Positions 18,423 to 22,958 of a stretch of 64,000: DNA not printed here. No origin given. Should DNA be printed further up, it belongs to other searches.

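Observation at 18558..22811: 1417-aa secreted protein combining two PSCyt-like CxxCH motifs with a cysteine-less FGE-sulfatase-like domain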

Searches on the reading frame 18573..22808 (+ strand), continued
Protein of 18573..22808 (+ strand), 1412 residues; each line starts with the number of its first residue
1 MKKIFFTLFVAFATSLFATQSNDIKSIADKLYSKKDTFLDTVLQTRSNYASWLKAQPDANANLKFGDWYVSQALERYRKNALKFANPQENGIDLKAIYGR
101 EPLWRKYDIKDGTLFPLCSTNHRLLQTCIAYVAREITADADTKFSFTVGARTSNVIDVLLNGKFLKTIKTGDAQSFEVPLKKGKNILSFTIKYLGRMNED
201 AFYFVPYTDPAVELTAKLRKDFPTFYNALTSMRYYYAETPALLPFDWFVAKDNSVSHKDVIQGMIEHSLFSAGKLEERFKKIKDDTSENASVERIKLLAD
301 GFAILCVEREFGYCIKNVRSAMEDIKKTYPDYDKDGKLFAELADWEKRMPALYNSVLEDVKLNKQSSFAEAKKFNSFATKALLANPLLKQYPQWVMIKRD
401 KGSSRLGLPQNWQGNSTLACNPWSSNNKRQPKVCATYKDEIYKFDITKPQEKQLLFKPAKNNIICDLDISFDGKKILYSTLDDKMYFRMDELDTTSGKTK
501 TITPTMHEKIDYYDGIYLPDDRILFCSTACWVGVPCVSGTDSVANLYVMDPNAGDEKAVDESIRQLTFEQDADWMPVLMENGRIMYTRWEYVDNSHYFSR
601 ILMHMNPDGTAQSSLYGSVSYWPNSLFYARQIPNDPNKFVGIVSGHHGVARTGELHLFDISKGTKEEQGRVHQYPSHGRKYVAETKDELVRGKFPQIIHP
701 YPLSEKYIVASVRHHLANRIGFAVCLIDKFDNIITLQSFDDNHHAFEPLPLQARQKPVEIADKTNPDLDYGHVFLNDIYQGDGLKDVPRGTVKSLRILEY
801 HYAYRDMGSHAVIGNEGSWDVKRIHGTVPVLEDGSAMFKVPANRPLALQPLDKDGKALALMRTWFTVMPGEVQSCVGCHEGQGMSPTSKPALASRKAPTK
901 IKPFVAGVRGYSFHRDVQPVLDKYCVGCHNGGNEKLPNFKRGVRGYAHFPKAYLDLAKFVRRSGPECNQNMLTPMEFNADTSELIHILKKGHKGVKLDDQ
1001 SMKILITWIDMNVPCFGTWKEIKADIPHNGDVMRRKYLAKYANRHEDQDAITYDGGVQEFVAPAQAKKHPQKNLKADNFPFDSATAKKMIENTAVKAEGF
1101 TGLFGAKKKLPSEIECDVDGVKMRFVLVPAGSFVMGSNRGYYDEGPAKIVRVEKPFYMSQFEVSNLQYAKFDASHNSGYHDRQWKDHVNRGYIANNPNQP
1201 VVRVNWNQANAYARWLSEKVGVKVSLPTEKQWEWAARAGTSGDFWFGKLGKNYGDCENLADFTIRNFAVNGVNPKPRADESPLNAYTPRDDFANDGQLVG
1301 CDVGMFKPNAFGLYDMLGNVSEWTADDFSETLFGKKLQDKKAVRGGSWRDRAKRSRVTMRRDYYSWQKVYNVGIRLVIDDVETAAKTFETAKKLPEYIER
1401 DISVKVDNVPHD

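Call 25: find_encoding_contigs(protein=P0113, flank=10000, max_places=2)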
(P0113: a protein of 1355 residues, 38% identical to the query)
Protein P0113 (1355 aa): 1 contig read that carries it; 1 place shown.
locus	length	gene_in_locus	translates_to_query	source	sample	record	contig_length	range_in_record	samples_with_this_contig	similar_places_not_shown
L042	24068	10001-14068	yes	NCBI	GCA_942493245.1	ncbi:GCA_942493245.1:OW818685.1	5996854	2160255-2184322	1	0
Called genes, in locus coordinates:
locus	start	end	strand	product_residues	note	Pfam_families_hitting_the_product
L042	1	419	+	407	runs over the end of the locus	PF13439:Glyco_transf_4, PF13579:Glyco_trans_4_4 (weak), PF20706:GT4-conflict, PF00534:Glycos_transf_1, PF13692:Glyco_trans_1_4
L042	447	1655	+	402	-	PF13439:Glyco_transf_4, PF13579:Glyco_trans_4_4 (weak), PF00534:Glycos_transf_1, PF20706:GT4-conflict, PF13692:Glyco_trans_1_4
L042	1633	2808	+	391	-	PF13439:Glyco_transf_4, PF13579:Glyco_trans_4_4, PF20706:GT4-conflict (faint), PF00534:Glycos_transf_1, PF13692:Glyco_trans_1_4, PF13524:Glyco_trans_1_2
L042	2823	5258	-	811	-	PF13692:Glyco_trans_1_4, PF13524:Glyco_trans_1_2, PF13439:Glyco_transf_4, PF13579:Glyco_trans_4_4, PF00534:Glycos_transf_1, PF13692:Glyco_trans_1_4, PF13524:Glyco_trans_1_2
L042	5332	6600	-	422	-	PF03747:ADP_ribosyl_GH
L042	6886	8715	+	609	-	PF00563:EAL, PF00990:GGDEF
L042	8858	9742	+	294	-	PF04055:Radical_SAM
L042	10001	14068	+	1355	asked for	PF18582:HZS_alpha, PF03781:FGE-sulfatase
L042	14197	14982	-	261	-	PF13189:Cytidylate_kin2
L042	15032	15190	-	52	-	-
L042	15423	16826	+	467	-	PF00072:Response_reg, PF00158:Sigma54_activat, PF14532:Sigma54_activ_2, PF07728:AAA_5 (weak), PF25601:AAA_lid_14, PF02954:HTH_8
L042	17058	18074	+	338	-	PF18152:DAHP_snth_FXD, PF00793:DAHP_synth_1, PF03102:NeuB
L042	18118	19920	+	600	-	-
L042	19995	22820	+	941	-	-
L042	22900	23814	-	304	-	PF00763:THF_DHG_CYH, PF02882:THF_DHG_CYH_C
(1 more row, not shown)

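Call 34: find_encoding_contigs(protein=P0104, flank=8000, max_places=1)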
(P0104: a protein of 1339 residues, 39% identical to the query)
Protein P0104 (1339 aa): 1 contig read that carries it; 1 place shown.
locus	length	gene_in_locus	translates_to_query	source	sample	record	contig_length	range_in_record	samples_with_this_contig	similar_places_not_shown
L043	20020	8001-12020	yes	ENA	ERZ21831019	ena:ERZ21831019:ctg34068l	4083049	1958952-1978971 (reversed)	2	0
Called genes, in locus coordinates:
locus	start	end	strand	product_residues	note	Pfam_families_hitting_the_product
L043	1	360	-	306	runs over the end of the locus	PF00481:PP2C (weak), PF13672:PP2C_2, PF07228:SpoIIE (faint)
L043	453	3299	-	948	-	-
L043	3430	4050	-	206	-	PF01583:APS_kinase, PF13671:AAA_33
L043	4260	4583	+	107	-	-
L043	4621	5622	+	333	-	PF02733:Dak1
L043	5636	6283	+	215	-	PF02734:Dak2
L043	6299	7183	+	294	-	PF01791:DeoC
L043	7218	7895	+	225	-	-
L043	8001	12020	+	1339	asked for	PF18582:HZS_alpha, PF03781:FGE-sulfatase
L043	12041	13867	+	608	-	PF10282:Lactonase (faint), PF21783:YNCE (faint), PF25174:Beta-prop_THOC3 (weak), PF03150:CCP_MauG (faint), PF13442:Cytochrome_CBB3 (faint), PF00034:Cytochrom_C (weak), PF14495:Cytochrom_C550 (weak)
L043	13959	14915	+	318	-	-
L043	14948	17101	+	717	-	PF00989:PAS (weak), PF13188:PAS_8 (faint), PF13426:PAS_9 (weak), PF08447:PAS_3 (weak), PF02518:HATPase_c, PF00072:Response_reg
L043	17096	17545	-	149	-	-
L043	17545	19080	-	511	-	PF03023:MurJ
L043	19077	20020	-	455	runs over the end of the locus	PF04932:Wzy_C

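Call 36: find_related_loci(query=A1, collection=metagenome_contigs, flank=10000)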
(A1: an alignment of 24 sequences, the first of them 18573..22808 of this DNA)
Query A1 (1412 aa) in metagenome_contigs; peptide patterns used: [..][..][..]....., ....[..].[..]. (x = any residue, [..] = any of these).
600 stretches matched a pattern (row limit reached: there are more); 528 encode a relative of the query (tblastn E <= 1e-3); the best 80 are kept; 80 distinct loci.
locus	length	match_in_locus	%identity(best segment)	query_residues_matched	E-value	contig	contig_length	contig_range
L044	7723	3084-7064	38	2-1378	0e+0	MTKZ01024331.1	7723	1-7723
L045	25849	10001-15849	38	30-1384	0e+0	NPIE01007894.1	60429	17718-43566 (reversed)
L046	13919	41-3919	38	26-1379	0e+0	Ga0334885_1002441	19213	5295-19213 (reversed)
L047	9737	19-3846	38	53-1379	0e+0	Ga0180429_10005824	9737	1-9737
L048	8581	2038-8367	38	7-1387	0e+0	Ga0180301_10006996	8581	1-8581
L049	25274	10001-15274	43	318-1378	0e+0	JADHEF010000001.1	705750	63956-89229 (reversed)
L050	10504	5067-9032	37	16-1377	0e+0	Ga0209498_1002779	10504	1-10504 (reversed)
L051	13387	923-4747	38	66-1384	0e+0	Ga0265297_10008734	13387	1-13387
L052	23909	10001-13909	38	32-1378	0e+0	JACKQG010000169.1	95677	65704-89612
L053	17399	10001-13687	38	136-1379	0e+0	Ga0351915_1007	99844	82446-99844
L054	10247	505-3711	42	314-1378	0e+0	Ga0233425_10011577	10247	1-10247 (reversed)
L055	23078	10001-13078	41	302-1379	0e+0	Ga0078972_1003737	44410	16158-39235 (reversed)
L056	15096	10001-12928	43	357-1379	0e+0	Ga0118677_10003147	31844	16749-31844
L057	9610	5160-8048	43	371-1379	0e+0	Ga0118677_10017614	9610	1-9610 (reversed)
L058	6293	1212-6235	37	18-1348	0e+0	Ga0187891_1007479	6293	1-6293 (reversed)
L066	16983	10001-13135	39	315-1377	0e+0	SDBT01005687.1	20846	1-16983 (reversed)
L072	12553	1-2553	46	506-1377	0e+0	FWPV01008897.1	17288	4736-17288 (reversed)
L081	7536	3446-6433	40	357-1377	0e+0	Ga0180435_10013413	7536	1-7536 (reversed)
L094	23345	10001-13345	37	247-1380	0e+0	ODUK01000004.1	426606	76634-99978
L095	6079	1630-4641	40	371-1377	0e+0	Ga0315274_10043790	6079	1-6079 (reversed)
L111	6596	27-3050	39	384-1377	0e+0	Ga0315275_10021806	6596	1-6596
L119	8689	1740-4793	39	316-1377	0e+0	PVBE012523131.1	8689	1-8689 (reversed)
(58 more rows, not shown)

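Call 40: search_protein_families(library=pfam, proteins=[L043:12041-13864:+, L043:4260-4580:+, L043:13959-14912:+, L043:7218-7892:+], max_evalue=0.1)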
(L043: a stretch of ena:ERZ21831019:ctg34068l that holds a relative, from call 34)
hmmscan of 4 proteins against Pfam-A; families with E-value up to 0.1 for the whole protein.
L043:12041-13864:+ (608 aa): 16 families
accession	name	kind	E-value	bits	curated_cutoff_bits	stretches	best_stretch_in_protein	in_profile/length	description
PF10282.15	Lactonase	-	3.3e-10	40.1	21.7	1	192-310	232-330/344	Lactonase, 7-bladed beta-propeller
PF03150.19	CCP_MauG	-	2.2e-08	35.3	25.6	1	397-425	7-37/149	Di-haem cytochrome c peroxidase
PF25174.1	Beta-prop_THOC3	-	5.4e-08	32.6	305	1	31-168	52-187/272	THOC3 beta-propeller domain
PF00034.26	Cytochrom_C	-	8.6e-07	30.6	21.3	1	510-608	1-89/90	Cytochrome c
PF14495.11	Cytochrom_C550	-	5.1e-06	26.7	27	1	509-606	25-120/136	Cytochrome c-550 domain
PF13442.11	Cytochrome_CBB3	-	2e-05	25.3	27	1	508-605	1-68/68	Cytochrome C oxidase, cbb3-type, subunit III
PF21783.3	YNCE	-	2e-05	24.5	27.1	1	107-178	23-95/339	YNCE-like beta-propeller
PF21419.2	RoxA-like_Cyt-c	-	5.7e-05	23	26.7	1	554-579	5-30/39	RoxA-like, cytochrome c-like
PF23414.1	Beta-prop_EML_2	-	0.00013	21.9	90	1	42-128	14-99/266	Echinoderm microtubule-associated protein second beta-propeller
PF08450.18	SGL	-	0.00033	20.8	26.3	0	27-127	135-242/246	SMP-30/Gluconolactonase/LRE-like region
PF25172.1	Beta-prop_WDR3_2nd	-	0.0005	19.8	140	1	37-143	9-112/293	WDR3 second beta-propeller domain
PF01731.26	Arylesterase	-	0.0018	18.9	21.3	0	202-228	49-75/86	Arylesterase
PF01436.27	NHL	-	0.0059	17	20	0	26-50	2-25/28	NHL repeat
PF14522.11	Cytochrome_C7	-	0.025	14.8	24.8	0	518-548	12-41/67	Cytochrome c7 and related cytochrome c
PF23748.1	Beta-prop_LRRK2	-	0.038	13.4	26.9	0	38-64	223-249/359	LRRK2 beta propeller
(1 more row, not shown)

L043:4260-4580:+ (107 aa): 0 families

L043:13959-14912:+ (318 aa): 0 families

L043:7218-7892:+ (225 aa): 0 families

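Call 41: search_solved_structures(query=L043:12041-13864:+, max_evalue=0.01)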
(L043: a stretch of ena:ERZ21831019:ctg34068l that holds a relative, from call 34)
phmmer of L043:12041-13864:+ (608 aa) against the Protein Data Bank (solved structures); distinct sequences matched with E-value up to 0.01: 8.
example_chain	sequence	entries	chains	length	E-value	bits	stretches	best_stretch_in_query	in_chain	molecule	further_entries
1l0q_A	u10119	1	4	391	7.5e-32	114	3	50-172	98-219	Surface layer protein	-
5c2v_B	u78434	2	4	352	2.4e-29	105.7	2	70-223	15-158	HYDRAZINE SYNTHASE BETA SUBUNIT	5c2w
5c2v_C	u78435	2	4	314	4e-21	78.6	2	375-541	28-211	HYDRAZINE SYNTHASE GAMMA SUBUNIT | Hypothetical (Di heme) protein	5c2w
3bws_A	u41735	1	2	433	9.8e-06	27.7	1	124-225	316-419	protein Lp49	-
3vgz_A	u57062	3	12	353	9.2e-05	24.5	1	30-170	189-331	Uncharacterized protein YncE | PQQ-dependent catabolism-associated beta-propeller protein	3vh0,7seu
3o5c_A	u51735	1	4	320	0.0032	19.5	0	504-608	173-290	Cytochrome c551 peroxidase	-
6g7w_A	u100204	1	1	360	0.0047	18.9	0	23-59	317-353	NHL repeat-containing protein 2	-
3fgb_A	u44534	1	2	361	0.005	18.8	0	85-181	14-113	uncharacterized protein Q89ZH8_BACTN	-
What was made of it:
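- The partner beta-gamma protein matches HZS beta (E 2e-29) and gamma (E 4e-21) (call 41).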
